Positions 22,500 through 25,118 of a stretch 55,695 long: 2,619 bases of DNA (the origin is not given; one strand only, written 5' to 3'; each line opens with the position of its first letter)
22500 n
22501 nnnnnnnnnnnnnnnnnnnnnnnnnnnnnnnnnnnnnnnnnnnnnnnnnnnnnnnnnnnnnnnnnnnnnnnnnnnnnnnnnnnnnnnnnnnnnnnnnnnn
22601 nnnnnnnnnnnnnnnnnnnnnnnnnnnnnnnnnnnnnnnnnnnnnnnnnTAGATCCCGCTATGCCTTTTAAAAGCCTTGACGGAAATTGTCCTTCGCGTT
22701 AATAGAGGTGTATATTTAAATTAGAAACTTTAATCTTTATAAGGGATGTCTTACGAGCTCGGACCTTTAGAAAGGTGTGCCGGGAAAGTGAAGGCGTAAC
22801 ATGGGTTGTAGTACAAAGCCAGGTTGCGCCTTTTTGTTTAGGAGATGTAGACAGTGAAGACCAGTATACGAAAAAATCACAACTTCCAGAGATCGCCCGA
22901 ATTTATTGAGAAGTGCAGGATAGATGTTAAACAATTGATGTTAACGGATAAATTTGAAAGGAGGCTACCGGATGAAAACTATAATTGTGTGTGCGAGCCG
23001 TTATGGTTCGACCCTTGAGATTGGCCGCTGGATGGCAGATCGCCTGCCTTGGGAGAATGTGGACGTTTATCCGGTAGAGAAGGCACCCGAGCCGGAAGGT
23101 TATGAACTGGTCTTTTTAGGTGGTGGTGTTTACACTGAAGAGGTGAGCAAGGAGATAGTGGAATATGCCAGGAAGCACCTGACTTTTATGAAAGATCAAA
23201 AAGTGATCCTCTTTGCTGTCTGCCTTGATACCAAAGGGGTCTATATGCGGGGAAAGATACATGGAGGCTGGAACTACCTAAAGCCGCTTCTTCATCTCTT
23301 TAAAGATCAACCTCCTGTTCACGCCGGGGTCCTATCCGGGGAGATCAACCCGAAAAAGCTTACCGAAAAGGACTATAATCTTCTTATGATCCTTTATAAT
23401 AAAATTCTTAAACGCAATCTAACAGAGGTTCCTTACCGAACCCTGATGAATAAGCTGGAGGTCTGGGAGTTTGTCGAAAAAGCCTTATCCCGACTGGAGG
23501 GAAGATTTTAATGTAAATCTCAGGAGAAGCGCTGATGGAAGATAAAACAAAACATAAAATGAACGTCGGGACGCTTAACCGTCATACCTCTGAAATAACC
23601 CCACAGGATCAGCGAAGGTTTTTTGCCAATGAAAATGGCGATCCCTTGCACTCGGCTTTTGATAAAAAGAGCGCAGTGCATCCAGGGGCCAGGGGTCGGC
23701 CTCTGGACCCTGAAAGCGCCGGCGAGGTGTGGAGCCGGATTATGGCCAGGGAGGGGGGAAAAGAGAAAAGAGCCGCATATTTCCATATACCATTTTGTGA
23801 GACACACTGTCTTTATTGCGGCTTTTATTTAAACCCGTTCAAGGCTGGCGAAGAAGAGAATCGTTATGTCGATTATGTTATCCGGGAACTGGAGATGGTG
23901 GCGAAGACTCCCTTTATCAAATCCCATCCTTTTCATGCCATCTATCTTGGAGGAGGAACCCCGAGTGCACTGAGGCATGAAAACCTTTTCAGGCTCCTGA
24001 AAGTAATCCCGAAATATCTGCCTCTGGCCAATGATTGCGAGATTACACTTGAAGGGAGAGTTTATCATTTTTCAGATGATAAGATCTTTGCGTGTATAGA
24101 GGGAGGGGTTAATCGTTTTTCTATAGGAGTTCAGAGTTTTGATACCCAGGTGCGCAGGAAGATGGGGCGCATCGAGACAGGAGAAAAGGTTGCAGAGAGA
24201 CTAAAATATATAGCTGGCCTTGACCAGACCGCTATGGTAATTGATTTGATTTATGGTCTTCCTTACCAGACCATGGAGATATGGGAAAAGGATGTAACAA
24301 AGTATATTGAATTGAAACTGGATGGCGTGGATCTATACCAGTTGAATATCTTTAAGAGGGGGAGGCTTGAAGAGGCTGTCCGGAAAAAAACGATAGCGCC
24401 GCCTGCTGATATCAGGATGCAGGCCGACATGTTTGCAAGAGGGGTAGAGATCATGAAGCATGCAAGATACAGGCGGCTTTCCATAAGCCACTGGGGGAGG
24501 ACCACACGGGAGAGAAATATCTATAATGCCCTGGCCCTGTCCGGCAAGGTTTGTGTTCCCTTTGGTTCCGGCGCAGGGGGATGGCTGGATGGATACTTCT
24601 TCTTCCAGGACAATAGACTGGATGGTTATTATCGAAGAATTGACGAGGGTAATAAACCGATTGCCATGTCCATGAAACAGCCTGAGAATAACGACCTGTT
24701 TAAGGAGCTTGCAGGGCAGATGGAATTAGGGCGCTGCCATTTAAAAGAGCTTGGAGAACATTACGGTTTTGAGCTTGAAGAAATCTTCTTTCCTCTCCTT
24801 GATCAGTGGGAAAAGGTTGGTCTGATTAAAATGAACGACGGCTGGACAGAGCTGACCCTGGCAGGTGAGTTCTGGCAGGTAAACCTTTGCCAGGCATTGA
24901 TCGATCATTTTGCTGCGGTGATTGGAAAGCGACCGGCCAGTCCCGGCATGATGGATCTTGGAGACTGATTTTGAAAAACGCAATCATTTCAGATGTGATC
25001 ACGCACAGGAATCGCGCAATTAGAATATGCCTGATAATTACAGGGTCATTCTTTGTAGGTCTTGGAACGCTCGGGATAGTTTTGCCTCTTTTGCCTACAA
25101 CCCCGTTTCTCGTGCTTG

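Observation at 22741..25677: Two copies of an unclassified roughly 93-nt terminator-containing leader flank the flavodoxin/HutW-like operon (riboswitch or attenuator candidate)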

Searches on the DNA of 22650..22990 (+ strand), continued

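Call 46: search_with_rna_model(model_id=R1, sources=[L100, L101, L102, L103, L104, L105, L106, L107, L108, L109, L110, L111, L112, L113, L114], max_evalue=0.001)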
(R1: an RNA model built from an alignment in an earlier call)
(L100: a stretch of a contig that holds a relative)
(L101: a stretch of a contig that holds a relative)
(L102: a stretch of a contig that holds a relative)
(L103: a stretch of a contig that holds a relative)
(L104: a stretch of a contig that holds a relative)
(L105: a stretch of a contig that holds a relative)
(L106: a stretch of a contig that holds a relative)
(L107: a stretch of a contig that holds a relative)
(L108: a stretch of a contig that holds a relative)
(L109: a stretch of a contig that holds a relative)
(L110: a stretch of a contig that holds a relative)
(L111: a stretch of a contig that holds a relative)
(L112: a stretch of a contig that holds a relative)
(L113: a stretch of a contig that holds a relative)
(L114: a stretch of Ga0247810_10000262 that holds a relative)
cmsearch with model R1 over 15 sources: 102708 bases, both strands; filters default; matches with E-value up to 0.001: 19.
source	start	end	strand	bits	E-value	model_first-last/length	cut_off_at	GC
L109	5626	5717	-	91.2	3.5e-20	1-96/96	no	0.38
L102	1230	1322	+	89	1.2e-19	1-96/96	no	0.45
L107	1298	1392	+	86.5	4.9e-19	1-96/96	no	0.51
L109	3527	3620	-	85.7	7.7e-19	1-96/96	no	0.4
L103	1480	1577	+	85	1.1e-18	1-96/96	no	0.46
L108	1200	1294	+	84.5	1.5e-18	1-96/96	no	0.46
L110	103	198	+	84.1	1.9e-18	1-96/96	no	0.47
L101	1908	2000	+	82.4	4.8e-18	1-96/96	no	0.46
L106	5358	5453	-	78.8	3.6e-17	1-96/96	no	0.43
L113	3032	3127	+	76.9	1.1e-16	1-96/96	no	0.52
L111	2281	2383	+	76.7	1.2e-16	1-96/96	no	0.46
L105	2594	2690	-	75.1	3e-16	1-96/96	no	0.54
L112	3228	3316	+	72.4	1.3e-15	1-96/96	no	0.46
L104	4134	4228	+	70.9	3e-15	1-96/96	no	0.51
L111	1088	1181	-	70.3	4.4e-15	1-96/96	no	0.41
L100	4268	4366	-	69.6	6.3e-15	1-96/96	no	0.55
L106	3051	3147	-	55.1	2.3e-11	1-96/96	no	0.48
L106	3155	3250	-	54.3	3.5e-11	1-96/96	no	0.49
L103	5704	5795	+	47.2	1.9e-09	1-96/96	no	0.53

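Call 63: search_with_rna_model(model_id=R1, sources=[L115, L116, L117, L118], max_evalue=0.01, show_alignments=2)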
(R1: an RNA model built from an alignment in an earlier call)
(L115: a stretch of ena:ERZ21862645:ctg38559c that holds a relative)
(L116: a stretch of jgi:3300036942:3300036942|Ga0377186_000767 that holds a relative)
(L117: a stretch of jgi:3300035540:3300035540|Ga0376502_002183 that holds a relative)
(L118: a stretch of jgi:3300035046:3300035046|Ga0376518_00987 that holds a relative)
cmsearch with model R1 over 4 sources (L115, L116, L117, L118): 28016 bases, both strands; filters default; matches with E-value up to 0.01: 0.
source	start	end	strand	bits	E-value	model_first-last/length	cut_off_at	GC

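Call 82: search_with_rna_model(model_id=R1, sources=[L119, L120, L121, L122, L123], max_evalue=0.01)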
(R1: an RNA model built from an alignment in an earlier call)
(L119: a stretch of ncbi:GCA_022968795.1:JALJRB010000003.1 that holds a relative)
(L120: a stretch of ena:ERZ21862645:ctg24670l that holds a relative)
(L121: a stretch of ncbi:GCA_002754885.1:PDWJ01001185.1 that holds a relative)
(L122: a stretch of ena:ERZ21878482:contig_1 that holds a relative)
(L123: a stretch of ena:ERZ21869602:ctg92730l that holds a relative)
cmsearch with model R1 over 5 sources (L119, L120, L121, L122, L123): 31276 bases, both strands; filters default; matches with E-value up to 0.01: 3.
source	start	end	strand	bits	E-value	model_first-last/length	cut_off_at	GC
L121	2362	2457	+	74.5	1.3e-16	1-96/96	no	0.53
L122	4241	4334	+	46.3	9.8e-10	1-96/96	no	0.5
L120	4313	4406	+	42.5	8.3e-09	1-96/96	no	0.48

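Call 97: build_rna_model(alignment_id=A3, structure=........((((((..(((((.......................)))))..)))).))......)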
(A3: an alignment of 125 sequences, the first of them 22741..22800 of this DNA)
Model R2 built from alignment A3 (125 sequences, 64 columns); structure: as given.
model positions 56; base pairs 11; branch points 0; effective number of sequences 20.95; information 0.994 bits per position. Calibrated on 0.2 Mb of random sequence (short: E-values are rough).
structure used (alignment columns):
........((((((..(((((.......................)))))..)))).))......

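Call 98: search_with_rna_model(model_id=R2, source=window, filters=off, max_evalue=1)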
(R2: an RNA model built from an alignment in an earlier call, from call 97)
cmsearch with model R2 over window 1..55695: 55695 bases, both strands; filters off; matches with E-value up to 1: 2.
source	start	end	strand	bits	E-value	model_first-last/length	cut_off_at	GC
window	22741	22800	+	61.7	9.8e-15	1-56/56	no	0.52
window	25587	25642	+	58.5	7.2e-14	1-56/56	no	0.48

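Call 99: search_with_rna_model(model_id=R2, sources=[L002, L005, L115, L116, L119, L123, L120, L122], filters=off, max_evalue=1, show_alignments=4)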
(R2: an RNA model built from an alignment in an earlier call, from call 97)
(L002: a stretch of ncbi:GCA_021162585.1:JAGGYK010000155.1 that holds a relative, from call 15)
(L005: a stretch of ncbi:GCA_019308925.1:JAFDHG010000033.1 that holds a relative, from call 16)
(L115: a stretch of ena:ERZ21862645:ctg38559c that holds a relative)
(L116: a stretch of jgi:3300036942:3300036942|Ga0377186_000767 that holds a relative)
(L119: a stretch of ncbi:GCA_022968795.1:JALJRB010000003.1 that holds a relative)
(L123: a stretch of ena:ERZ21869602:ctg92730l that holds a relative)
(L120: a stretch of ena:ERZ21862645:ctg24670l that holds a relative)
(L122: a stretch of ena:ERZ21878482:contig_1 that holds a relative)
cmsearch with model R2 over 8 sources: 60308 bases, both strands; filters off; matches with E-value up to 1: 2.
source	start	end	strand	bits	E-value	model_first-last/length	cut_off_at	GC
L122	4244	4298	+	34.4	2.9e-07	1-56/56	no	0.47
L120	4316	4370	+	33.9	4e-07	1-56/56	no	0.47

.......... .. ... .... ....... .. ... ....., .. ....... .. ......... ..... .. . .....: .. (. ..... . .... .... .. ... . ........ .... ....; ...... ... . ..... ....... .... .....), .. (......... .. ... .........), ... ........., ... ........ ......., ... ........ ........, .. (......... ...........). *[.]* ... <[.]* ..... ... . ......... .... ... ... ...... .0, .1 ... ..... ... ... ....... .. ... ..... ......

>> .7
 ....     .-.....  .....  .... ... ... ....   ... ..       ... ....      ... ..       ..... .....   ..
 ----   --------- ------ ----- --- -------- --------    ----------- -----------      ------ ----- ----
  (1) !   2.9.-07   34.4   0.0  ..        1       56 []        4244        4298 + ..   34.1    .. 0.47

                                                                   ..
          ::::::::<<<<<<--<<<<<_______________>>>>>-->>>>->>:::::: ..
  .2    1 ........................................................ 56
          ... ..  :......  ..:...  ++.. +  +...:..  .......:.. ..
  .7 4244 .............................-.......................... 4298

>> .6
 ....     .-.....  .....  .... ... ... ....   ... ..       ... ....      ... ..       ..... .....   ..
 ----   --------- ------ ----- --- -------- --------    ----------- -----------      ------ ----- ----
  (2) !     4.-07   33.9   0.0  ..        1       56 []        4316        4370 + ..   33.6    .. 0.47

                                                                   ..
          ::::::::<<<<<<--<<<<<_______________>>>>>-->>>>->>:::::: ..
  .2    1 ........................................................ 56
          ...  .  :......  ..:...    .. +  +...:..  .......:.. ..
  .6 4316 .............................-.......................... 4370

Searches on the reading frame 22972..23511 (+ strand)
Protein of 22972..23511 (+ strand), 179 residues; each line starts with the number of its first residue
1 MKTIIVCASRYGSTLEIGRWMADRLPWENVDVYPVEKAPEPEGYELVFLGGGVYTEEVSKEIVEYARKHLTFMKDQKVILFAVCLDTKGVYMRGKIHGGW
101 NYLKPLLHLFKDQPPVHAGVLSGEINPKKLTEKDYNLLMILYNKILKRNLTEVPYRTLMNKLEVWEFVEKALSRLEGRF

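Call 10: search_protein_families(library=pfam, proteins=[window:22972-23511:+])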
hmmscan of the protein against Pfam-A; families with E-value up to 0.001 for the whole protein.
window:22972-23511:+ (179 aa): 1 family
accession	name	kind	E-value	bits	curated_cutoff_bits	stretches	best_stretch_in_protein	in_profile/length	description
PF12724.12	Flavodoxin_5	-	1e-14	55.5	27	1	4-135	1-128/145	Flavodoxin domain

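Call 11: search_protein_families(library=ncbifam, proteins=[window:22972-23511:+])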
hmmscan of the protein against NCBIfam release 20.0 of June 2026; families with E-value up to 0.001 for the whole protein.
window:22972-23511:+ (179 aa): 1 family
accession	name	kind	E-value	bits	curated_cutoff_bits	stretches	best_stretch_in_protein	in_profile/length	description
NF008316.0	PRK11104.1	equivalog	4.7e-05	23.3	142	1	1-90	1-94/177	menaquinone-dependent protoporphyrinogen IX dehydrogenase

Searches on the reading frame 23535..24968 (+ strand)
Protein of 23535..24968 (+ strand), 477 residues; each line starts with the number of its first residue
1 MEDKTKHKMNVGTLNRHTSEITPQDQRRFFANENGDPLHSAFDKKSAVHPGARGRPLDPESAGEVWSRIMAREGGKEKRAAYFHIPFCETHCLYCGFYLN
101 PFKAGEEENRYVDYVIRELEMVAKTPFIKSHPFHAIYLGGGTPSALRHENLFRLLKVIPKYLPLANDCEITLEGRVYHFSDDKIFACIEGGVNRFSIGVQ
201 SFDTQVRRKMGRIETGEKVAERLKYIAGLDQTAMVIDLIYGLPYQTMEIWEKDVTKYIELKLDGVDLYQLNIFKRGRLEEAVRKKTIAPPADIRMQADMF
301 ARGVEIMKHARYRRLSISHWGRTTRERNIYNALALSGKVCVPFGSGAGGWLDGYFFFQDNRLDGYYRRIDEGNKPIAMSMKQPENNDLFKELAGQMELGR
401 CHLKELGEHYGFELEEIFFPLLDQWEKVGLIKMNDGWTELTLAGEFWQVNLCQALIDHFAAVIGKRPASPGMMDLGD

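Call 10: search_protein_families(library=pfam, proteins=[window:23535-24968:+])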
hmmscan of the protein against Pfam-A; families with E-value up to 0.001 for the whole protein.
window:23535-24968:+ (477 aa): 1 family
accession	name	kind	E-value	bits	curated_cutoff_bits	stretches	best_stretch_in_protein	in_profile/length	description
PF04055.27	Radical_SAM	-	2.5e-19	70.5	29.5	1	83-252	2-161/166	Radical SAM superfamily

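Call 11: search_protein_families(library=ncbifam, proteins=[window:23535-24968:+])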
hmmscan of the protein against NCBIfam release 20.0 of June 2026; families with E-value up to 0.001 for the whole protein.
window:23535-24968:+ (477 aa): 16 families
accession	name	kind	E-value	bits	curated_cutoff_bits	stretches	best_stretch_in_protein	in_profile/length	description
TIGR04107.1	rSAM_HutW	equivalog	1.8e-154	514.6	400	1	40-458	2-417/419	heme anaerobic degradation radical SAM methyltransferase ChuW/HutW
TIGR00539.1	hemN_rel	equivalog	1e-46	159.7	205.4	1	80-445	2-359/361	radical SAM family heme chaperone HemW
TIGR00538.1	hemN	equivalog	1.1e-44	153.1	324.95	1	73-454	44-437/454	oxygen-independent coproporphyrinogen III oxidase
NF006067.1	PRK08208.1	equivalog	3.8e-42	144.7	380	1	74-356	31-306/427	STM4012 family radical SAM protein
NF006385.0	PRK08629.1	equivalog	1.5e-39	136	355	1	77-452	51-410/439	coproporphyrinogen III oxidase family protein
TIGR03994.1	rSAM_HemZ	equivalog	4.9e-35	121.4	321.4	1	73-302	79-308/401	coproporphyrinogen dehydrogenase HemZ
NF006064.0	PRK08207.2-2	equivalog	1.3e-28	100.3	504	1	78-285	144-353/465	coproporphyrinogen III oxidase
NF004567.0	PRK05904.1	equivalog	8.4e-27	94.3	355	1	79-359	7-275/353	coproporphyrinogen III oxidase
NF005133.0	PRK06582.1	equivalog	1.3e-26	93.6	597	1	79-326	12-254/390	coproporphyrinogen III oxidase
NF006060.0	PRK08207.1-3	equivalog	1.8e-24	86.4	653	1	78-304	149-378/477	coproporphyrinogen III oxidase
NF006066.0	PRK08207.2-5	equivalog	1.8e-18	66.5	1117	1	79-280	191-393/518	coproporphyrinogen III oxidase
NF006062.0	PRK08207.1-5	equivalog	8e-18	64.5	1007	1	80-281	150-354/476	coproporphyrinogen III oxidase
NF006061.0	PRK08207.1-4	equivalog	1.4e-17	63.7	702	1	80-287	175-385/501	coproporphyrinogen III oxidase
NF006059.0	PRK08207.1-1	equivalog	2.1e-15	56.4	1012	1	76-293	169-389/496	coproporphyrinogen III oxidase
NF006063.0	PRK08207.2-1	equivalog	4e-15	55.4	1074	1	75-270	189-386/518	coproporphyrinogen III oxidase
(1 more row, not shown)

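Call 13: find_homologous_proteins(query=window:23535-24968:+, max_evalue=1e-40)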
Query window:23535-24968:+ (477 aa): 1983 proteins with E <= 1e-40 among 8000 candidates; the best 120 are listed.
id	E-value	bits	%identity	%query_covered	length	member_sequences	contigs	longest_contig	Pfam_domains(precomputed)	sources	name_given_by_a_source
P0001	0.0e+0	1065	94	100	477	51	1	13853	PF04055.28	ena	-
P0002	0.0e+0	1015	90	98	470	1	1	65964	PF04055.28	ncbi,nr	ncbi:MAG: anaerobilin synthase [Desulfobacteraceae bacterium Eth-SRB2]|nr:MAG: anaerobilin synthase 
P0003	7.3e-296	1000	89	100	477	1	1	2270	PF04055.28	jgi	jgi:Coproporphyrinogen III oxidase and related Fe-S oxidoreductases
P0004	2.7e-293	991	89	100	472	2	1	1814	PF04055.28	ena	-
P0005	4.5e-290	981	87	99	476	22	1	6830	PF04055.28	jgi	-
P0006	1.6e-282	956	86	98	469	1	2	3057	PF04055.28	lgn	-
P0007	6.5e-280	947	84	100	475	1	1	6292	PF04055.28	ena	-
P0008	8.3e-264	894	79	99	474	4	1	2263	PF04055.28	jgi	-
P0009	3.3e-261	885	78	100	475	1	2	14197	PF04055.28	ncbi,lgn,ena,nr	ncbi:MAG: heme anaerobic degradation radical SAM methyltransferase ChuW/HutW [Deltaproteobacteria ba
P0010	1.4e-255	867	77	99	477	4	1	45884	PF04055.28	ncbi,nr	ncbi:MAG: heme anaerobic degradation radical SAM methyltransferase ChuW/HutW [Deltaproteobacteria ba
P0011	7.0e-235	799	74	97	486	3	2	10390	PF04055.28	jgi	jgi:oxygen-independent coproporphyrinogen-3 oxidase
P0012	3.6e-229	780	69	100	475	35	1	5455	PF04055.28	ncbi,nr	ncbi:heme anaerobic degradation radical SAM methyltransferase ChuW/HutW [Dehalococcoidales bacterium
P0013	4.1e-220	750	68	100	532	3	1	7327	PF04055.28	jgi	-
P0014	2.3e-219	747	68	98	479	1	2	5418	PF04055.28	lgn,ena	-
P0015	1.1e-210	719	66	97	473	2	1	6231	PF04055.28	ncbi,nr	ncbi:heme anaerobic degradation radical SAM methyltransferase ChuW/HutW [Dehalococcoidia bacterium]|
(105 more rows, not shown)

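Call 14: find_encoding_contigs(protein=P0002, flank=6000, max_places=3)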
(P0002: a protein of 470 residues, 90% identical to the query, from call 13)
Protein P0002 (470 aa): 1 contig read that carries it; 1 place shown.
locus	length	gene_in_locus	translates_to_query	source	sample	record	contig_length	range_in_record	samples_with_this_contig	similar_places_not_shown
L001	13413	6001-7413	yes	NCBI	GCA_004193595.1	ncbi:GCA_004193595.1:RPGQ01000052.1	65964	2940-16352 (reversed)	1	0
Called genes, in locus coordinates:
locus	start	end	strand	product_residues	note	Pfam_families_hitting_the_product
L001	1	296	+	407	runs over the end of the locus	-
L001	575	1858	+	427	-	PF02321:OEP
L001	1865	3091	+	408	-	PF25917:BSH_RND, PF25973:BSH_CzcB, PF25885:HH_EMRA (weak), PF25876:HH_MFP_RND, PF25954:Beta-barrel_RND_2, PF25990:Beta-barrel_YknX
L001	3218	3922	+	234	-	PF00005:ABC_tran, PF13304:AAA_21 (faint)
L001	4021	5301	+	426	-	PF12704:MacB_PCD, PF02687:FtsX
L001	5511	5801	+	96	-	PF14898:DUF4491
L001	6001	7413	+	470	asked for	PF04055:Radical_SAM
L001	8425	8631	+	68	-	-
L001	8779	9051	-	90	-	PF01169:GDT1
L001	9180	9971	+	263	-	PF03781:FGE-sulfatase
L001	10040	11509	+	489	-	PF03929:PepSY_TM (weak)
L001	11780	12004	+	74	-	PF04023:FeoA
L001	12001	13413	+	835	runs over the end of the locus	PF01926:MMR_HSR1, PF02421:FeoB_N, PF09439:SRPRB (faint), PF17910:FeoB_Cyto, PF07670:Gate, PF07664:FeoB_C, PF07670:Gate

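Call 15: find_encoding_contigs(protein=P0009, flank=6000, max_places=3)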
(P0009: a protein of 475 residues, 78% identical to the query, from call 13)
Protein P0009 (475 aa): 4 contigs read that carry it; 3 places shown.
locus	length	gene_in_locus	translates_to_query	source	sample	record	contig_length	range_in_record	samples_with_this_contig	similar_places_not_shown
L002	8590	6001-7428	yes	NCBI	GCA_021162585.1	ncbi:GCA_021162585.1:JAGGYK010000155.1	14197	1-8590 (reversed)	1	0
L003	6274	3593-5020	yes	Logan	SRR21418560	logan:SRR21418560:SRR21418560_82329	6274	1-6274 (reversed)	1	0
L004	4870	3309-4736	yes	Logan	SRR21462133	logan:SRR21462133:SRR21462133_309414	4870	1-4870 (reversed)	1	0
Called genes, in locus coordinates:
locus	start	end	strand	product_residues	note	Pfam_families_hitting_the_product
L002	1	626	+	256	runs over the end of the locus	PF11932:DUF3450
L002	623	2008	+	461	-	PF01618:MotA_ExbB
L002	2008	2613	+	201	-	PF01618:MotA_ExbB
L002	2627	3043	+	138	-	PF02472:ExbD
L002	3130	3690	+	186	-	PF03544:TonB_C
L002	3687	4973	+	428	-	PF21033:RMD1-3 (faint), PF23914:TPR_CcmH_CycH (faint), PF25063:ARM_TT21_C (faint), PF07719:TPR_2 (faint), PF09295:ChAPs (faint), PF13432:TPR_16 (weak), PF12895:ANAPC3, PF14559:TPR_19 (weak), +8 more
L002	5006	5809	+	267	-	PF10670:DUF4198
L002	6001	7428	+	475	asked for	PF04055:Radical_SAM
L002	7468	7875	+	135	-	PF04304:DUF454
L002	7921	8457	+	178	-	PF12724:Flavodoxin_5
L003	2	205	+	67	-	?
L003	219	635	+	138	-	PF02472:ExbD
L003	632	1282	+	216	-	PF03544:TonB_C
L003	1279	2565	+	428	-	PF21033:RMD1-3 (faint), PF23914:TPR_CcmH_CycH (faint), PF25063:ARM_TT21_C (faint), PF07719:TPR_2 (faint), PF09295:ChAPs (faint), PF13432:TPR_16 (weak), PF12895:ANAPC3, PF14559:TPR_19 (weak), +8 more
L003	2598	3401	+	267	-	PF10670:DUF4198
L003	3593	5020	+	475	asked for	PF04055:Radical_SAM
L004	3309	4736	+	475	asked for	PF04055:Radical_SAM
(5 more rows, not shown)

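Call 16: find_encoding_contigs(protein=P0010, flank=6000, max_places=3)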
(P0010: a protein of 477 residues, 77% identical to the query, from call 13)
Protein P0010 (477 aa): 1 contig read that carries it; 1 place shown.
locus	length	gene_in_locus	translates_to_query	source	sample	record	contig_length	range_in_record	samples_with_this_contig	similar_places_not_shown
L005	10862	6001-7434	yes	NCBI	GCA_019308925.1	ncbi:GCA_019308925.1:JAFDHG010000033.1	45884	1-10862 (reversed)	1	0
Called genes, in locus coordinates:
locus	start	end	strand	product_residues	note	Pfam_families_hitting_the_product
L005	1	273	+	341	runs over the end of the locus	-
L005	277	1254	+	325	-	PF12801:Fer4_5, PF00037:Fer4 (faint), PF12838:Fer4_7 (faint), PF13187:Fer4_9 (faint), PF12797:Fer4_2 (faint), PF13237:Fer4_10 (weak)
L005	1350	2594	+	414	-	PF06050:HGD-D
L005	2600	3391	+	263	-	PF01869:BcrAD_BadFG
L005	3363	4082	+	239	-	PF13386:DsbD_2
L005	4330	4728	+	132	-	-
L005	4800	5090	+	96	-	PF14898:DUF4491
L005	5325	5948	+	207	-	-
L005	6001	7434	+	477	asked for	PF04055:Radical_SAM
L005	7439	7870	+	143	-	PF04304:DUF454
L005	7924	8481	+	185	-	PF03843:Slp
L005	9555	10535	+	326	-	PF01497:Peripla_BP_2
